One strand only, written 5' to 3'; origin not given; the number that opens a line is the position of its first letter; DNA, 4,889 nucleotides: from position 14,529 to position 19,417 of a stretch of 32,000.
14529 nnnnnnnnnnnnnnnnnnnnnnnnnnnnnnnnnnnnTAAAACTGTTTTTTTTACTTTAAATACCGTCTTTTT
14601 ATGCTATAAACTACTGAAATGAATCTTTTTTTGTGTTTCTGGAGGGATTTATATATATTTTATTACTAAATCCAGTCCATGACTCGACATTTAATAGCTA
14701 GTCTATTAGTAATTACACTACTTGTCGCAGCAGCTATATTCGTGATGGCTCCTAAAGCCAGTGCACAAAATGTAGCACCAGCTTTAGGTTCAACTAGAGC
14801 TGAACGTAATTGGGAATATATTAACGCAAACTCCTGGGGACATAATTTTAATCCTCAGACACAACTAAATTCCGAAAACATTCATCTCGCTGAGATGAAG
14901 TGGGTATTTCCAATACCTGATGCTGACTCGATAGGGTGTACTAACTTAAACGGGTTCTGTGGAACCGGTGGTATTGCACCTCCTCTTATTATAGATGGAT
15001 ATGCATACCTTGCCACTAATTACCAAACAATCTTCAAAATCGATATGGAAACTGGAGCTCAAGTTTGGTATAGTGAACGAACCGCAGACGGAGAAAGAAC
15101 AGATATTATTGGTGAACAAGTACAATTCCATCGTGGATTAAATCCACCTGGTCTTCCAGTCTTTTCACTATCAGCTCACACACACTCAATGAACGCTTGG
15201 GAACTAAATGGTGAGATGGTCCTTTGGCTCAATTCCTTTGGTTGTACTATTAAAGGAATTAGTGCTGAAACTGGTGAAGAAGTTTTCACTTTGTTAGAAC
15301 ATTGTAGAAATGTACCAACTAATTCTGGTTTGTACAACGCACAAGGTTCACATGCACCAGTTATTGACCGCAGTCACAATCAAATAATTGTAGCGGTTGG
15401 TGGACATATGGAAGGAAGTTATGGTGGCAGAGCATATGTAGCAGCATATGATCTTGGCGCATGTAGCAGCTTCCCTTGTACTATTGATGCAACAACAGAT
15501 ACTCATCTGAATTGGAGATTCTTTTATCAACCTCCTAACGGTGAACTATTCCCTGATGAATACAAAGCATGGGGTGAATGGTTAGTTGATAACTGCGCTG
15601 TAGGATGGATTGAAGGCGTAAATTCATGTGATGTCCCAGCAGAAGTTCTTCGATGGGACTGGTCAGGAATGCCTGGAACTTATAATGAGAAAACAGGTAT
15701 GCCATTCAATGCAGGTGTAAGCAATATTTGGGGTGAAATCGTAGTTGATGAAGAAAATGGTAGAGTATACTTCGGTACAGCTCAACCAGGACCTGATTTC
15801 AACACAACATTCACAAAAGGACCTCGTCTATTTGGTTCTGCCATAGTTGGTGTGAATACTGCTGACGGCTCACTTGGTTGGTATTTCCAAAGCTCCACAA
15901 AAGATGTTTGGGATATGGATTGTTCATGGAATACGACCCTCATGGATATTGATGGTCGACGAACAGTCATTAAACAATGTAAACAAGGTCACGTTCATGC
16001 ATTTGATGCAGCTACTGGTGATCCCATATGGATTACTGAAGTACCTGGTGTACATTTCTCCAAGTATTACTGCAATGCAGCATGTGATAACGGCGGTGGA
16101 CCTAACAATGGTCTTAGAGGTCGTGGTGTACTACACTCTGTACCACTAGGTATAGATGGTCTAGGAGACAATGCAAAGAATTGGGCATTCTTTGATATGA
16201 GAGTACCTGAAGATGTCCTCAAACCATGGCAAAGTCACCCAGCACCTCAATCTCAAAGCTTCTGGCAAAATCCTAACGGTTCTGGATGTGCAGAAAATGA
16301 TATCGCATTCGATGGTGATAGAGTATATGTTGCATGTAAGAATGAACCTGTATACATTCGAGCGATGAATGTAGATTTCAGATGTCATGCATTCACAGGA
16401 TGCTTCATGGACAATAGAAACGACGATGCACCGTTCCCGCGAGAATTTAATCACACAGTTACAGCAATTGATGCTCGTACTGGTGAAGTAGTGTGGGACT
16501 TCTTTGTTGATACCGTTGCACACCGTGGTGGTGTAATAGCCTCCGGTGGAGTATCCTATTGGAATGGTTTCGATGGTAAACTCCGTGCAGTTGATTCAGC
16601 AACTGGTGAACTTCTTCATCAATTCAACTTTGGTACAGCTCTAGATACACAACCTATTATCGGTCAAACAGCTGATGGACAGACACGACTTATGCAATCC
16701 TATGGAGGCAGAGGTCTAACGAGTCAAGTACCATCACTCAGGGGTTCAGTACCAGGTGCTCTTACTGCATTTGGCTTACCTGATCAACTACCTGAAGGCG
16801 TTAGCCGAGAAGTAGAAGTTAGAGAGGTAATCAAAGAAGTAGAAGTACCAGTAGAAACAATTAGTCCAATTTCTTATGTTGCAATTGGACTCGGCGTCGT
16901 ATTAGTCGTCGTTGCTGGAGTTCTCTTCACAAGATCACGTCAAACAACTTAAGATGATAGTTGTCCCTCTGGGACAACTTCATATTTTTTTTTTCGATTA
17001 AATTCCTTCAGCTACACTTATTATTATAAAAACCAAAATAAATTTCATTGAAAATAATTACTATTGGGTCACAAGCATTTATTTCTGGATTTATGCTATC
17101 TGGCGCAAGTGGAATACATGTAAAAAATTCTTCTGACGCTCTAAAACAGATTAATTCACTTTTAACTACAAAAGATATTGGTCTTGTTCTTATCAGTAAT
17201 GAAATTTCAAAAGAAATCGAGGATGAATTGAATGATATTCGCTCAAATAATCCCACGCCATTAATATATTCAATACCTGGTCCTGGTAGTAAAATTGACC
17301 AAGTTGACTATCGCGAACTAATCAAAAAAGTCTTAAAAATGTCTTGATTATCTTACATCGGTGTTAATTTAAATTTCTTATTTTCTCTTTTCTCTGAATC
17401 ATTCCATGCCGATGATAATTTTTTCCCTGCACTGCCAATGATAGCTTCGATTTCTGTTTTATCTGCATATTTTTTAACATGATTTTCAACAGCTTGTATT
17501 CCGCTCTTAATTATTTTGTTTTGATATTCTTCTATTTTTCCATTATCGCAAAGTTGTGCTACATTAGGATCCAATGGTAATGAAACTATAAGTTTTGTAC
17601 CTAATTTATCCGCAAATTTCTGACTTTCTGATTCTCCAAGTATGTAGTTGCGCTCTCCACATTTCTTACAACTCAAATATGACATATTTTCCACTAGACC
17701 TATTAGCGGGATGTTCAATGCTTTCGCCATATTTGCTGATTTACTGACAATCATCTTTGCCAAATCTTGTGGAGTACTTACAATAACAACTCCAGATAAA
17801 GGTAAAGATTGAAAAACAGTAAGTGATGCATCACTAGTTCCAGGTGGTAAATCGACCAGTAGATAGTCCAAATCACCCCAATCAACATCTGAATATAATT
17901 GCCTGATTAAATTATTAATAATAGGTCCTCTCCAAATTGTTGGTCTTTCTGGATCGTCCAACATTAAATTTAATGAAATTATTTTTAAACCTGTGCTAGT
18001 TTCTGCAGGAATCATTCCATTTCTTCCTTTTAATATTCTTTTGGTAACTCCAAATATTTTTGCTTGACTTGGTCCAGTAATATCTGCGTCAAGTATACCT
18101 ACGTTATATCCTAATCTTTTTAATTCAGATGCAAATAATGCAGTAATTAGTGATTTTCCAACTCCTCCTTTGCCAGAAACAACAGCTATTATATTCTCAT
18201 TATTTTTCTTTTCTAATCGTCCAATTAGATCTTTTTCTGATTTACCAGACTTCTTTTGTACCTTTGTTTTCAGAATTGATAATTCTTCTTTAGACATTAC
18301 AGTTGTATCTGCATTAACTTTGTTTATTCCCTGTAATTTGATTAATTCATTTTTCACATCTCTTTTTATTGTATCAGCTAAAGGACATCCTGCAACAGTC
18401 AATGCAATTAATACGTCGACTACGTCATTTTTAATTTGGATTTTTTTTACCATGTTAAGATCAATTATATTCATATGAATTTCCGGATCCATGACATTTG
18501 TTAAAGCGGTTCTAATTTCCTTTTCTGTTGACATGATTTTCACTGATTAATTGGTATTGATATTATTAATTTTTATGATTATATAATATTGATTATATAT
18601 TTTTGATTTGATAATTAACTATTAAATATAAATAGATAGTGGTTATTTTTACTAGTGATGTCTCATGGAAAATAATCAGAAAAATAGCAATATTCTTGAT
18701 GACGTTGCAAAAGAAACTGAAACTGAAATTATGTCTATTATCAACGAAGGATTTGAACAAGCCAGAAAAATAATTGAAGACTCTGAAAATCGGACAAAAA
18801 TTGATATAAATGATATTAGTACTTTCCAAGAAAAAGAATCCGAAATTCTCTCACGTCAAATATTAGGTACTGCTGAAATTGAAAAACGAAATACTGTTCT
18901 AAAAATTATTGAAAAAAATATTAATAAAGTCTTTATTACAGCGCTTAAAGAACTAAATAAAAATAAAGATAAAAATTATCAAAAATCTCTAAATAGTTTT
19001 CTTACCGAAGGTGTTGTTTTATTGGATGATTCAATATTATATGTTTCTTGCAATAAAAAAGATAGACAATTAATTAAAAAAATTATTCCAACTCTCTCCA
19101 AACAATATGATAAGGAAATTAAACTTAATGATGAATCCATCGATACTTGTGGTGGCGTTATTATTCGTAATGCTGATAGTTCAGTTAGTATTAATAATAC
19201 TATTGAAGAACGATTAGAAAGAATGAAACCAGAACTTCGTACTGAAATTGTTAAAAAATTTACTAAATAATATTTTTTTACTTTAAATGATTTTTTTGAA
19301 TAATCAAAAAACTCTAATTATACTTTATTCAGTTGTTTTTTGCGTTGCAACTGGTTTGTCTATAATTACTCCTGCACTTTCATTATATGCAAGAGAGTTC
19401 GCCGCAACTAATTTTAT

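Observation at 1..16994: Six-member cluster of externally displayed, membrane-tethered PQQ-type quinoprotein dehydrogenases with no cytochrome partner in sight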

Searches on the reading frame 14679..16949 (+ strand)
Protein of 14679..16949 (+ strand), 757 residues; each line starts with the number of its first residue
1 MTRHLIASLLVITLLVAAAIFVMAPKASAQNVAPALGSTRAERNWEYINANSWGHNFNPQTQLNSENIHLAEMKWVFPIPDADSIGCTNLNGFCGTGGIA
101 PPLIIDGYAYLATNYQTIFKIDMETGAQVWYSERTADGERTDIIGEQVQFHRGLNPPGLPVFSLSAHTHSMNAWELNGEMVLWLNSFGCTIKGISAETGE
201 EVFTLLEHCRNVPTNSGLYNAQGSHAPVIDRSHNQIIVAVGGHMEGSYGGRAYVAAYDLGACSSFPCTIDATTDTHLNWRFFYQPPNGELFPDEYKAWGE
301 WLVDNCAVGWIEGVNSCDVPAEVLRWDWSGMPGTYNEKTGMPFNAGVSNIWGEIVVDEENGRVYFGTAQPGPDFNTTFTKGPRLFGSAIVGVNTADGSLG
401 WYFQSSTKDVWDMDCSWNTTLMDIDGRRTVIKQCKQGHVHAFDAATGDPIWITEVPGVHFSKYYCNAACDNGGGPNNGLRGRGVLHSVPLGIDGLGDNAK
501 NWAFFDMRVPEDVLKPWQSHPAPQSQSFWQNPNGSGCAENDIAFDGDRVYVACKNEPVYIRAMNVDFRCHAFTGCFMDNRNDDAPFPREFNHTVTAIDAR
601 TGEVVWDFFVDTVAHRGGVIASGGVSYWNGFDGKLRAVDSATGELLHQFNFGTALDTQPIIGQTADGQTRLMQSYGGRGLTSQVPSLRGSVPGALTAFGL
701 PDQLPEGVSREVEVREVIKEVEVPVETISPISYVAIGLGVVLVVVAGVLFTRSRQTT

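Call 5: search_protein_families(library=pfam, proteins=[window:14679-16949:+], max_evalue=0.01)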
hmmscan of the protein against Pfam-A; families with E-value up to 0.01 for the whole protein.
window:14679-16949:+ (757 aa): 3 families
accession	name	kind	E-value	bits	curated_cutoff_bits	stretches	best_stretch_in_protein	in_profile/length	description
PF01011.28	PQQ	-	6.8e-38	131.2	26.7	3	319-453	197-338/595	Glucose/ethanol/alcohol dehydrogenase, beta-propeller domain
PF13360.13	PQQ_2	-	5.1e-14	52.9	27.6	2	592-657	3-67/233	Outer membrane protein assembly factor BamB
PF13570.13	Beta-prop_ACSF4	-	1.2e-05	25.4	133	0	590-663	27-101/329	Beta-alanine-activating enzyme, beta-propeller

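Call 6: search_protein_families(library=ncbifam, proteins=[window:14679-16949:+], max_evalue=0.01)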
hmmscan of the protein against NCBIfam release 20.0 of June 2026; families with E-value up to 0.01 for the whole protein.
window:14679-16949:+ (757 aa): 6 families
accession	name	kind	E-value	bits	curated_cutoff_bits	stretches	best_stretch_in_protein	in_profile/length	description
TIGR03075.1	PQQ_enz_alc_DH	subfamily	1e-30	106.9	480.05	3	343-448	229-337/530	PQQ-dependent dehydrogenase, methanol/ethanol family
TIGR03074.1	PQQ_membr_DH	subfamily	4.7e-29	100.8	832.65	2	299-452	341-503/783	membrane-bound PQQ-dependent dehydrogenase, glucose/quinate/shikimate family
TIGR04528.1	acido_non_PQQ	subfamily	3.4e-26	92.1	650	3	315-454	166-314/493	acido-empty-quinoprotein group A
TIGR03300.1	assembly_YfgL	equivalog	2.4e-10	39.7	285.2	0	373-454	92-172/377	outer membrane protein assembly factor BamB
NF008351.0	PRK11138.1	equivalog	9.8e-05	21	423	0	593-650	131-187/394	outer membrane protein assembly factor BamB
NF041516.1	PA2928_fam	subfamily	0.0029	17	70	0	591-646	68-124/376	PA2928 family protein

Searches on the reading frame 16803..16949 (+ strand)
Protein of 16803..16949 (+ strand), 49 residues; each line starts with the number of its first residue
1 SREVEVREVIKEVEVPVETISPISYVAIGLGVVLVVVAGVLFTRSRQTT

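Call 27: search_protein_families(library=ncbifam, proteins=[window:16803-16949:+], max_evalue=10)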
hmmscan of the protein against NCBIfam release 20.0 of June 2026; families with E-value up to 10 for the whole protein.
seq(49 aa): 5 families
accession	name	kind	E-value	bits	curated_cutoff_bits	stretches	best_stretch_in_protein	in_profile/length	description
NF058582.1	Microco_LAVTG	domain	0.015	15.4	27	1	24-46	10-32/34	LAVTG motif-containing sortase-dependent surface protein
TIGR01167.1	LPXTG_anchor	domain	0.06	14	15.9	1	23-47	11-33/34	LPXTG cell wall anchor domain-containing protein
TIGR04429.1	Phr_nterm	subfamily_domain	0.095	13.2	25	1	23-43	4-24/28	Phr family secreted Rap phosphatase inhibitor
TIGR01005.1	eps_transp_fam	subfamily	0.13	10.4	411.7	1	5-46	412-452/754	exopolysaccharide transport protein family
NF001972.0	PRK00753.1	equivalog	3.1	7.9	74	1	30-43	21-34/39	photosystem II reaction center protein PsbL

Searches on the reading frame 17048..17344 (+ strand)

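Call 58: search_protein_families(library=pfam, proteins=[window:17048-17344:+], max_evalue=0.001)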
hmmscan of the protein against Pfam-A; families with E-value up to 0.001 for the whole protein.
window:17048-17344:+ (99 aa): 1 family
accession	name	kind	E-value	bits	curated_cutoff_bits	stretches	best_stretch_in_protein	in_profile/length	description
PF01990.22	ATP-synt_F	-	1.8e-15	57.4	23.5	1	3-85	1-82/91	ATP synthase (F/14-kDa) subunit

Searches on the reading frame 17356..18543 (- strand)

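Call 21: search_protein_families(library=pfam, proteins=[window:17356-18543:-], max_evalue=0.01)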
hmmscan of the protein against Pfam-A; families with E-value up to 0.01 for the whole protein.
window:17356-18543:- (396 aa): 7 families
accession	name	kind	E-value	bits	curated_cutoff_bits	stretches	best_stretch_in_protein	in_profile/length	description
PF10609.15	ParA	-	4.1e-86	288.8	27.1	1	116-354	3-243/246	NUBPL iron-transfer P-loop NTPase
PF01883.24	FeS_assembly_P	-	2e-18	66.8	23.5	1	8-78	2-71/73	Iron-sulfur cluster assembly protein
PF01656.29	CbiA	-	7.9e-10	39.2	25.4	1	119-287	1-82/125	CobQ/CobB/MinD/ParA nucleotide binding domain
PF13614.12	AAA_31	-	0.0024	18.3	27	1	117-158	2-43/177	AAA domain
PF25199.1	nSTAND_NTPase5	-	0.0046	17.2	34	0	103-160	25-85/145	Novel STAND NTPase 5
PF02374.21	ArsA_ATPase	-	0.007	16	24.3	0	121-154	5-38/305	Anion-transporting ATPase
PF09140.17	MipZ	-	0.0087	15.8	20.7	0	118-172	2-56/262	ATPase MipZ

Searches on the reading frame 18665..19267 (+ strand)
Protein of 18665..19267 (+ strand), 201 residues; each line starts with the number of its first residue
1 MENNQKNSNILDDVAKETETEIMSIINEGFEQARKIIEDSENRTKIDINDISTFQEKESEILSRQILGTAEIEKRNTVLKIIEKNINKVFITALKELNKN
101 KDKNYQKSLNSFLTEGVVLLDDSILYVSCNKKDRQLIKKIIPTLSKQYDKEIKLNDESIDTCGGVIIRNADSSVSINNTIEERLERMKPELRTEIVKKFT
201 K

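Call 21: search_protein_families(library=pfam, proteins=[window:18665-19267:+], max_evalue=0.01)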
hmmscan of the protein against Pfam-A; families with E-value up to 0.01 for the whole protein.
window:18665-19267:+ (201 aa): 1 family
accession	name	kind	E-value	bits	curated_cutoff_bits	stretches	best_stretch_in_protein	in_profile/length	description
PF01991.23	vATP-synt_E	-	3.9e-26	92.2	24.2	1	15-198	3-197/199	ATP synthase (E/31 kDa) subunit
